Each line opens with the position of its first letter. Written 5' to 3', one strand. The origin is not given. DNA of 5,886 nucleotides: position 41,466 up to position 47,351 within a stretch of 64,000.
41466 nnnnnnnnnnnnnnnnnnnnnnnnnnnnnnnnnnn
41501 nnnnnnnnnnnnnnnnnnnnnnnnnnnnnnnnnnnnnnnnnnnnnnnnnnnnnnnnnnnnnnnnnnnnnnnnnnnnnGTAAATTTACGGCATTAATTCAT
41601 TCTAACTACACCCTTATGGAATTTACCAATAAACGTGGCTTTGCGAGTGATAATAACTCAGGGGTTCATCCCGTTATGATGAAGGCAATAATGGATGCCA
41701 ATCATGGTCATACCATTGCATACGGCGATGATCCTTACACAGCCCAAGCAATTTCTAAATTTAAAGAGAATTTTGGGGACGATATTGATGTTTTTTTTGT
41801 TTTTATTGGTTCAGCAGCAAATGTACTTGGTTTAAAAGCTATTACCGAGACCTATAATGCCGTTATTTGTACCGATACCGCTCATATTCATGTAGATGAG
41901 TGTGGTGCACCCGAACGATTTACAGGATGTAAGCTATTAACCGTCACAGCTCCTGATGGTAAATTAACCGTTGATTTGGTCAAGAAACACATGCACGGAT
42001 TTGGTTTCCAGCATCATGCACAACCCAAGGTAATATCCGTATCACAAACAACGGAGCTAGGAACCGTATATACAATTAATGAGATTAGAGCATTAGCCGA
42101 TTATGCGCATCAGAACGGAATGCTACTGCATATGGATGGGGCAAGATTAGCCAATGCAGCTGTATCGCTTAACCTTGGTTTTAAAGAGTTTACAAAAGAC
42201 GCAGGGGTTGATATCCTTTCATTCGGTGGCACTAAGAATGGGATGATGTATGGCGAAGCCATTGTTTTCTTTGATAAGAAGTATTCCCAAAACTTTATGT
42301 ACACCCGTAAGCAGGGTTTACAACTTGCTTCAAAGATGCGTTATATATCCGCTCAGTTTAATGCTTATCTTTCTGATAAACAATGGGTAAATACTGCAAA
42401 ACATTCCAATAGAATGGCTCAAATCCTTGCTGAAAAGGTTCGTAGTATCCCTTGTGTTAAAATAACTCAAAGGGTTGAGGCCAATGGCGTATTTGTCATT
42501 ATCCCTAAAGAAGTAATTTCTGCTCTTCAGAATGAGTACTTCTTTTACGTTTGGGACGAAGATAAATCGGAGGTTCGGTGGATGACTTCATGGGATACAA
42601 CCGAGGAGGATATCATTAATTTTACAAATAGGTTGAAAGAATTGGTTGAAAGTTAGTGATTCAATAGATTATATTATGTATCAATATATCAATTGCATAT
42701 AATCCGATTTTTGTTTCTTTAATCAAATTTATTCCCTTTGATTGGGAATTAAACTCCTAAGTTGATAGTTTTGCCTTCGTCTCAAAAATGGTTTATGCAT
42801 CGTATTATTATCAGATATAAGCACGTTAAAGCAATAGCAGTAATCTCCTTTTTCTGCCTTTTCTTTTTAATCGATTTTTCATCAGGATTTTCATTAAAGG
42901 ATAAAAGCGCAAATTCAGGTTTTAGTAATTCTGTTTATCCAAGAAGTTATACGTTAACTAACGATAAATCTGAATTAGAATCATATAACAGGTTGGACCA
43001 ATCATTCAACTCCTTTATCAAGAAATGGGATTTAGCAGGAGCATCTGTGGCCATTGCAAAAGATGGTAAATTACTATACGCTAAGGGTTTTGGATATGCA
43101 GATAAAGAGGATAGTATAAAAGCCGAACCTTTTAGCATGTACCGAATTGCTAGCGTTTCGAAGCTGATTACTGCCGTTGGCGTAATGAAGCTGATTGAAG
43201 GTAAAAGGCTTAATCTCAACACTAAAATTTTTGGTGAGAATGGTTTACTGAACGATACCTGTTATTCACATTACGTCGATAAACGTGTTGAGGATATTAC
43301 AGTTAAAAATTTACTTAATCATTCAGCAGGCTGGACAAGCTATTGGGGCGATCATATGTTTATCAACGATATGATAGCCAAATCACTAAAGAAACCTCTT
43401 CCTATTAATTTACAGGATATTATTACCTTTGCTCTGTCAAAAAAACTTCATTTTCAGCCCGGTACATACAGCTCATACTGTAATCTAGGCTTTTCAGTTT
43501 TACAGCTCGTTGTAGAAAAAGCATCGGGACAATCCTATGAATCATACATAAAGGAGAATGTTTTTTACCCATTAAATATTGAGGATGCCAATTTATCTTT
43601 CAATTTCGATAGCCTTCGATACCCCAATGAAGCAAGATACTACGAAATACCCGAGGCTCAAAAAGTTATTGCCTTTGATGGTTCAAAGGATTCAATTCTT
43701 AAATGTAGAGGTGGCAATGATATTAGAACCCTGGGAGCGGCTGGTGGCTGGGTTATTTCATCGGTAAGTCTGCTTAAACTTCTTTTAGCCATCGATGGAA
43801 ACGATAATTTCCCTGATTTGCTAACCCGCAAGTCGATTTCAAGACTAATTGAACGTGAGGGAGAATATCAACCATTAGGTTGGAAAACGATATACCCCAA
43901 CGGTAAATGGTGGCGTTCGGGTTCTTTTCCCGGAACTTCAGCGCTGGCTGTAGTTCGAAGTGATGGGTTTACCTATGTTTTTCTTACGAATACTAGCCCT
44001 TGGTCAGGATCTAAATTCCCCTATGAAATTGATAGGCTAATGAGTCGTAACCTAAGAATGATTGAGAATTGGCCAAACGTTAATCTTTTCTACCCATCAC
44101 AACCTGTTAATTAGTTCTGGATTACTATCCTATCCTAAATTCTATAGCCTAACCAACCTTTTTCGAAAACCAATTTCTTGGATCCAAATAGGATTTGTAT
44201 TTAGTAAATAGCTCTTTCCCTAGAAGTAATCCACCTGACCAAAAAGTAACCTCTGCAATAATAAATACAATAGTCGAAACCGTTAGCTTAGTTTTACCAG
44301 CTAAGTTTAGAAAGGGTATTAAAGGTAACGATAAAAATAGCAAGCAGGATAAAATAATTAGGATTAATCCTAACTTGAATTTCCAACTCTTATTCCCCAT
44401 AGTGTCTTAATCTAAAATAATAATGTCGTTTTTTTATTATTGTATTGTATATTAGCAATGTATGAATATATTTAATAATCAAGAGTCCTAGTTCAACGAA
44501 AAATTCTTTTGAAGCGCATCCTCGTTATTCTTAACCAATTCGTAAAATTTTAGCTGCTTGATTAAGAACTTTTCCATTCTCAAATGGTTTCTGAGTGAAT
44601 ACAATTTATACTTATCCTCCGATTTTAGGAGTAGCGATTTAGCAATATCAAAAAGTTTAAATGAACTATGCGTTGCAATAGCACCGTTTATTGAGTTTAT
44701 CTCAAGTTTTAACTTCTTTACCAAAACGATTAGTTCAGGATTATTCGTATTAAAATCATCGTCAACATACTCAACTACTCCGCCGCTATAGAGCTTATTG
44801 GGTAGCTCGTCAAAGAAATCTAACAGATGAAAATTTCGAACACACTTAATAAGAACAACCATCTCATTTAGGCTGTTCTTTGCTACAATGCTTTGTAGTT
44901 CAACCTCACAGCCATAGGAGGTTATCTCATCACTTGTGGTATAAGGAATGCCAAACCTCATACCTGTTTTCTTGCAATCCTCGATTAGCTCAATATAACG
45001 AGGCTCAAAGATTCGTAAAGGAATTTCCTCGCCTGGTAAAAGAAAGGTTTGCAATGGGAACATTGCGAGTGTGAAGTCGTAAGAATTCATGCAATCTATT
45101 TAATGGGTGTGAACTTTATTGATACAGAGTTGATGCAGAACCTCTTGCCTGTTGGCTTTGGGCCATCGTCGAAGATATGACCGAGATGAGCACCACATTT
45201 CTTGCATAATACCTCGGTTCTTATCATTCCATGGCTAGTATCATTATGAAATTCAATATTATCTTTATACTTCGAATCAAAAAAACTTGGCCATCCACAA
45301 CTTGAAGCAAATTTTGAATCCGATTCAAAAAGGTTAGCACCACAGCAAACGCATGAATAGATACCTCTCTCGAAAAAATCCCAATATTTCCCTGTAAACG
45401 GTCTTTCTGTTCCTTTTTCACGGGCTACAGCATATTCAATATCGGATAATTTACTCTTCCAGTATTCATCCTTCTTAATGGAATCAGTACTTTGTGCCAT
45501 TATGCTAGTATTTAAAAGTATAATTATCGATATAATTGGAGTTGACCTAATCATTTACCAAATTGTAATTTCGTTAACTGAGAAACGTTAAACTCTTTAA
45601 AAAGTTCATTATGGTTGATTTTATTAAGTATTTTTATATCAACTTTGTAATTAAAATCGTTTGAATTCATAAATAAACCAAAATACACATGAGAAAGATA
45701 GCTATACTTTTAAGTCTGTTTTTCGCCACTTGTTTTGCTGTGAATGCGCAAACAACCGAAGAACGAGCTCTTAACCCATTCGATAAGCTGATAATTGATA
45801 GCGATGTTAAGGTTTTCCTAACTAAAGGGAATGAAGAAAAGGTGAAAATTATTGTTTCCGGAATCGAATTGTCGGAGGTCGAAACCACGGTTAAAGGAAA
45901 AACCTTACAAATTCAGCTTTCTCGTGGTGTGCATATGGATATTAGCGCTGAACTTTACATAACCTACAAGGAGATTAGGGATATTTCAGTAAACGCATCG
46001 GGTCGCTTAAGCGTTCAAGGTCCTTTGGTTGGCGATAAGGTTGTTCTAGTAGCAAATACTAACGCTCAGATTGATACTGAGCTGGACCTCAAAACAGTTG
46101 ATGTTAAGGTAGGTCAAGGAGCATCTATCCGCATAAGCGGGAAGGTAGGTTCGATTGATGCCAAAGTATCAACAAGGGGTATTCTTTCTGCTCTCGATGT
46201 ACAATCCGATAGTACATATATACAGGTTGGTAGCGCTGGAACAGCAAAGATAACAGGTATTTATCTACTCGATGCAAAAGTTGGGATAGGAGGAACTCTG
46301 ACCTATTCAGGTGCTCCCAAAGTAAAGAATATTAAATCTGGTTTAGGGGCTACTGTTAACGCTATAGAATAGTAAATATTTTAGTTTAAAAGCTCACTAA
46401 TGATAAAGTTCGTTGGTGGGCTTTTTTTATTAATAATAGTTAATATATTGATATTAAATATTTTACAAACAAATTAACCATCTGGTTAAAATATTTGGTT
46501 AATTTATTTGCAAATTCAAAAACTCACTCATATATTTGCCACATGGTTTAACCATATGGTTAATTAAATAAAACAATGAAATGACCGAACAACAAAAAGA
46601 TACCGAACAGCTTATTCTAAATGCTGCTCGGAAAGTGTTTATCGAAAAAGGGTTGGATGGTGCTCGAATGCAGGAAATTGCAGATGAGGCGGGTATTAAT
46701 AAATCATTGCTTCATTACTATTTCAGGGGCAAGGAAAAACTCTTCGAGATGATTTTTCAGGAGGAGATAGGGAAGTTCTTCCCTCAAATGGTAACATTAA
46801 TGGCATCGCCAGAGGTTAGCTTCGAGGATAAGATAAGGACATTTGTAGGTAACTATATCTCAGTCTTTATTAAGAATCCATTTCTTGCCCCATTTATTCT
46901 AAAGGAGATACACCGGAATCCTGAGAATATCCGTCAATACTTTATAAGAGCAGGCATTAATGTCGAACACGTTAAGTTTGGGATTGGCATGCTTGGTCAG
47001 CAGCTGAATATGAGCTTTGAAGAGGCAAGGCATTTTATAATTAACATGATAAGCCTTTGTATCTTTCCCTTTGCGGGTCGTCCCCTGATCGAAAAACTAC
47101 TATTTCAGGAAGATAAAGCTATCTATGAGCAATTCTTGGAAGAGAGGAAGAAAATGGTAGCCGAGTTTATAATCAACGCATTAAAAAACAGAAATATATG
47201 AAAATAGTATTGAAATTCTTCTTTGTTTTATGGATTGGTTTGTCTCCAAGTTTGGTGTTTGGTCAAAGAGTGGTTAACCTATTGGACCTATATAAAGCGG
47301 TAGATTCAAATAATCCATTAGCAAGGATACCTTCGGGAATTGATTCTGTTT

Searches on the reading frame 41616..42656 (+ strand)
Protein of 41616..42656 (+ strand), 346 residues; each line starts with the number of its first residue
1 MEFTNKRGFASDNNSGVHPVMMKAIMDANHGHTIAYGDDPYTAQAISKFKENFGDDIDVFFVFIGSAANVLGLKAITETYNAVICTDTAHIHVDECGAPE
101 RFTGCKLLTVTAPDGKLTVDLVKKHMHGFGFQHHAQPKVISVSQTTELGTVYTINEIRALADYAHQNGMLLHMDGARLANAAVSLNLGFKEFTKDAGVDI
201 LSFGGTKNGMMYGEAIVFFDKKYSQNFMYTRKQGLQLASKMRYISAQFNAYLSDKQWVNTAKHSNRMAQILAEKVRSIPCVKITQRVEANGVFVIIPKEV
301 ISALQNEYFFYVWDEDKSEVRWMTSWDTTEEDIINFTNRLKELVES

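Call 64: search_protein_families(library=pfam, proteins=[window:41616-42656:+], max_evalue=0.00001)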
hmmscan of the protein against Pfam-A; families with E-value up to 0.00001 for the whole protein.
window:41616-42656:+ (346 aa): 1 family
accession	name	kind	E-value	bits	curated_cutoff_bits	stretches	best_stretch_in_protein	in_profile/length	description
PF01212.27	Beta_elim_lyase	-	4e-53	181.1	27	1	9-296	2-285/288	Beta-eliminating lyase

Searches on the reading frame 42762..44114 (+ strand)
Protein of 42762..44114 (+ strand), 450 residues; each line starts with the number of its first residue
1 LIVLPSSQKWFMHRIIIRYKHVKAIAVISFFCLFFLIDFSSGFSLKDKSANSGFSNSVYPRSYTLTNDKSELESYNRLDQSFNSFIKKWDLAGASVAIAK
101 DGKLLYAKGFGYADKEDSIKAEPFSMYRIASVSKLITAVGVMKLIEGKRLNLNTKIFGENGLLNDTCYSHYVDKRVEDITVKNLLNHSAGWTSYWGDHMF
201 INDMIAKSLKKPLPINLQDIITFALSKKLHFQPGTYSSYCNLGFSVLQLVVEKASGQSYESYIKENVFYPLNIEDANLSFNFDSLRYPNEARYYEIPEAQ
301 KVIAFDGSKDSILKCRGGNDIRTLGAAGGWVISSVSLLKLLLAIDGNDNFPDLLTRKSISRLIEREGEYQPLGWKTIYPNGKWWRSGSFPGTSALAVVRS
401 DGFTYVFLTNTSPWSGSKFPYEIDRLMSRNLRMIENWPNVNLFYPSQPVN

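Call 64: search_protein_families(library=pfam, proteins=[window:42762-44114:+], max_evalue=0.00001)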
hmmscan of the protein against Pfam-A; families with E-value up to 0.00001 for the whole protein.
window:42762-44114:+ (450 aa): 1 family
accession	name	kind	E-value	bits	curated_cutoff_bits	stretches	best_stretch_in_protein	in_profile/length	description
PF00144.29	Beta-lactamase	-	6.7e-47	160.7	27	1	87-414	10-313/329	Beta-lactamase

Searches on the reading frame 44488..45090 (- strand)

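Call 64: search_protein_families(library=pfam, proteins=[window:44488-45090:-], max_evalue=0.00001)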
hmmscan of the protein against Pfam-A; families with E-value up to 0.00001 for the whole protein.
window:44488-45090:- (200 aa): 1 family
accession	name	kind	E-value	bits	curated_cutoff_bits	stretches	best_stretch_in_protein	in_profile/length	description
PF02190.22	LON_substr_bdg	-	1.1e-12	48.8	28.7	1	7-142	1-140/200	ATP-dependent protease La (LON) substrate-binding domain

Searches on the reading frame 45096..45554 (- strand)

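Call 64: search_protein_families(library=pfam, proteins=[window:45096-45554:-], max_evalue=0.00001)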
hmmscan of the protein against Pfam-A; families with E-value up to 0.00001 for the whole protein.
window:45096-45554:- (152 aa): 1 family
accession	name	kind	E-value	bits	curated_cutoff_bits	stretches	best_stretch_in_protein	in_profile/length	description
PF01641.26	SelR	-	1.9e-51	173.3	24.9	1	36-150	1-116/116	SelR domain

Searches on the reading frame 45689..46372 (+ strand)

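Call 64: search_protein_families(library=pfam, proteins=[window:45689-46372:+], max_evalue=0.00001)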
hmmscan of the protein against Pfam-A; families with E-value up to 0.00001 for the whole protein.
window:45689-46372:+ (227 aa): 1 family
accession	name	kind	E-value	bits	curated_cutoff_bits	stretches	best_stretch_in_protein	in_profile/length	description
PF10988.14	DUF2807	-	3.3e-30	105.6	24.2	1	30-210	1-181/181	Putative auto-transporter adhesin, head GIN domain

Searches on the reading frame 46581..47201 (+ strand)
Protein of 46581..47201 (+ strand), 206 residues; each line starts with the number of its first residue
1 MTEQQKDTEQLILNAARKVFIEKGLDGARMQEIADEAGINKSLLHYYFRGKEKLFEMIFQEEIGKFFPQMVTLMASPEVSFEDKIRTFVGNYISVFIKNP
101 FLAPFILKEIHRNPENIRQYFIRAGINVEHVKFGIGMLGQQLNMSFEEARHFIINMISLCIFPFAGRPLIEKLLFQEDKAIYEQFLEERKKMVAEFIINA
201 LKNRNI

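Call 64: search_protein_families(library=pfam, proteins=[window:46581-47201:+], max_evalue=0.00001)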
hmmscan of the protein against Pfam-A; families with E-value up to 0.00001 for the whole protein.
window:46581-47201:+ (206 aa): 1 family
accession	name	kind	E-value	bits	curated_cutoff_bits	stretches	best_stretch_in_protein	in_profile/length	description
PF00440.29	TetR_N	-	8.5e-17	61.1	24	1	12-56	1-45/47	Bacterial regulatory proteins, tetR family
